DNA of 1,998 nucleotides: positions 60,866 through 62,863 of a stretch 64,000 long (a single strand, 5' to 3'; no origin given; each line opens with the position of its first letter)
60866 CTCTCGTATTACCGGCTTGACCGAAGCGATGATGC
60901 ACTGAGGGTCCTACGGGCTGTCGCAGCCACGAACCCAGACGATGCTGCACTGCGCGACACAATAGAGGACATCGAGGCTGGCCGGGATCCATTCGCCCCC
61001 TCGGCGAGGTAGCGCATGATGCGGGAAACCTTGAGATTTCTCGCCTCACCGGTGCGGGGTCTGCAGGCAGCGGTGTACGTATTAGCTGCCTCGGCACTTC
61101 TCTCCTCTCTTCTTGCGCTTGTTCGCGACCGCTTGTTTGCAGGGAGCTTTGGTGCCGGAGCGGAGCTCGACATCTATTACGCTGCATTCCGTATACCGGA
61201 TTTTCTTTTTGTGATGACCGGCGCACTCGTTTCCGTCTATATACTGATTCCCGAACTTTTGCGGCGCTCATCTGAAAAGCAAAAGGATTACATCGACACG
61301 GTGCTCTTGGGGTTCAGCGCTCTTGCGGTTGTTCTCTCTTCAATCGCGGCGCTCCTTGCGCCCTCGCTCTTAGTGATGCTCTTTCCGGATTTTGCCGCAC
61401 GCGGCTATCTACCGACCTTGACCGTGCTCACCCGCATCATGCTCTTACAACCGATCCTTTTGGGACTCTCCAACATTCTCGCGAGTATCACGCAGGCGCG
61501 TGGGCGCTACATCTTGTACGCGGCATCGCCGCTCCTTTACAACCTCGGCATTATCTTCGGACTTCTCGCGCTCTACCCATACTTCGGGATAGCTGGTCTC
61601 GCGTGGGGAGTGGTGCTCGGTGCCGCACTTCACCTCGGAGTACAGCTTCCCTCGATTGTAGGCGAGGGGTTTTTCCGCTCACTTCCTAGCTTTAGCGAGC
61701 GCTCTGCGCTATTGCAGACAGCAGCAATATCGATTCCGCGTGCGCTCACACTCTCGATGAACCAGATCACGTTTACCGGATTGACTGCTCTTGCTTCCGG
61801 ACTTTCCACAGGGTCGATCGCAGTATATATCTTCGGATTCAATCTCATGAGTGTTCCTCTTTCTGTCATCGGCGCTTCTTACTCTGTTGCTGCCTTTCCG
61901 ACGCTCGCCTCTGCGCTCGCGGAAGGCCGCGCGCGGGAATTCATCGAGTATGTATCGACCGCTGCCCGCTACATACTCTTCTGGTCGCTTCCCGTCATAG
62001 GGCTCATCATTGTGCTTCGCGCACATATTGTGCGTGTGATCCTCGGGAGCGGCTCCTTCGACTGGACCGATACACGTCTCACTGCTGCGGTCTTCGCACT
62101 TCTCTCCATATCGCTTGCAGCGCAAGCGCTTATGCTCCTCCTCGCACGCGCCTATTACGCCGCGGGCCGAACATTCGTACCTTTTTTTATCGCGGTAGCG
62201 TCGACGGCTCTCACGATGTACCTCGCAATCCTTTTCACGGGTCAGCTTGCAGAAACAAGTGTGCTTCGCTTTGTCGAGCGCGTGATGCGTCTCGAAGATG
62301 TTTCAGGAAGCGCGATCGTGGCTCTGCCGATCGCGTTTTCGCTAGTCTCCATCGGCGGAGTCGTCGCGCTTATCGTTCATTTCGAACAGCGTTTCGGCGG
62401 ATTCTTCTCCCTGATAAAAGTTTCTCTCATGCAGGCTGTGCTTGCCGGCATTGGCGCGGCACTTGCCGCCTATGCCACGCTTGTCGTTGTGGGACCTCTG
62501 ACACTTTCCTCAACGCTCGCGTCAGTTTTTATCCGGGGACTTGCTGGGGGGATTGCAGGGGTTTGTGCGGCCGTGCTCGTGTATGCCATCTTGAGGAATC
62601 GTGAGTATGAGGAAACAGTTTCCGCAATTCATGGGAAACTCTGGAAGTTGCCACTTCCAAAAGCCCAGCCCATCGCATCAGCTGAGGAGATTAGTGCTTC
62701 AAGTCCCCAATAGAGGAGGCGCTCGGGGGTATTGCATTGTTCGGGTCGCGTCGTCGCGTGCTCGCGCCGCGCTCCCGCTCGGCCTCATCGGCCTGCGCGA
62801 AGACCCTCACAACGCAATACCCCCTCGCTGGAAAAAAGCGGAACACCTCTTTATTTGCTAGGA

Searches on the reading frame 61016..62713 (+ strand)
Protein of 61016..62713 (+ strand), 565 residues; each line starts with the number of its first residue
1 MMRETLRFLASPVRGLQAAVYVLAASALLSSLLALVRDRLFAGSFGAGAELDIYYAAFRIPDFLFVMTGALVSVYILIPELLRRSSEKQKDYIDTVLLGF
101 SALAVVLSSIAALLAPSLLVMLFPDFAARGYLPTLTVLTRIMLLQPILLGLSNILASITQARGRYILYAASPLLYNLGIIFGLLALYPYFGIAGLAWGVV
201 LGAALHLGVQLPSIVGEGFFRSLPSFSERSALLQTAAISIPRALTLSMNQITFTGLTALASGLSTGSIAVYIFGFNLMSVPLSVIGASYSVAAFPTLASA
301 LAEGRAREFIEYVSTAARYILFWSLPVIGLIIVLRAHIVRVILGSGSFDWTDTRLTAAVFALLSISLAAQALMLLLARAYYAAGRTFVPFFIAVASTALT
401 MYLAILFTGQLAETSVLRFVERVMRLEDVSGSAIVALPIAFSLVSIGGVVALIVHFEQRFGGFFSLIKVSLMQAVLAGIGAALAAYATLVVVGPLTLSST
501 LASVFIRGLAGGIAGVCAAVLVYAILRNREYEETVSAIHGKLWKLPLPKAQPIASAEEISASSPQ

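Call 45: find_encoding_contigs(protein=window:61016-62713:+, flank=6000, max_places=10)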
Protein window:61016-62713:+ (565 aa): 2 contigs read that carry it; 2 places shown.
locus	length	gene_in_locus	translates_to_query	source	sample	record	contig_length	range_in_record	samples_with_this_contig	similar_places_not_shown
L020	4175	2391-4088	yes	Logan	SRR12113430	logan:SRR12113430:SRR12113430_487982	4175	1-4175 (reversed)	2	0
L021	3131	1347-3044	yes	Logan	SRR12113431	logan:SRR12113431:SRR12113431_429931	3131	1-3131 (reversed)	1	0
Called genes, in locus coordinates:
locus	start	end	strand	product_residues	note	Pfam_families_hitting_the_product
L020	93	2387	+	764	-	PF13181:TPR_8 (faint), PF13174:TPR_6 (faint), PF13431:TPR_17 (faint), PF13432:TPR_16 (faint), PF13428:TPR_14 (faint), PF25063:ARM_TT21_C (weak), PF13414:TPR_11 (weak), PF14559:TPR_19 (weak), +2 more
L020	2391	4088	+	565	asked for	PF03023:MurJ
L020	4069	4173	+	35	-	?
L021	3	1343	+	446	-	?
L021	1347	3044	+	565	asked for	PF03023:MurJ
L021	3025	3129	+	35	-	?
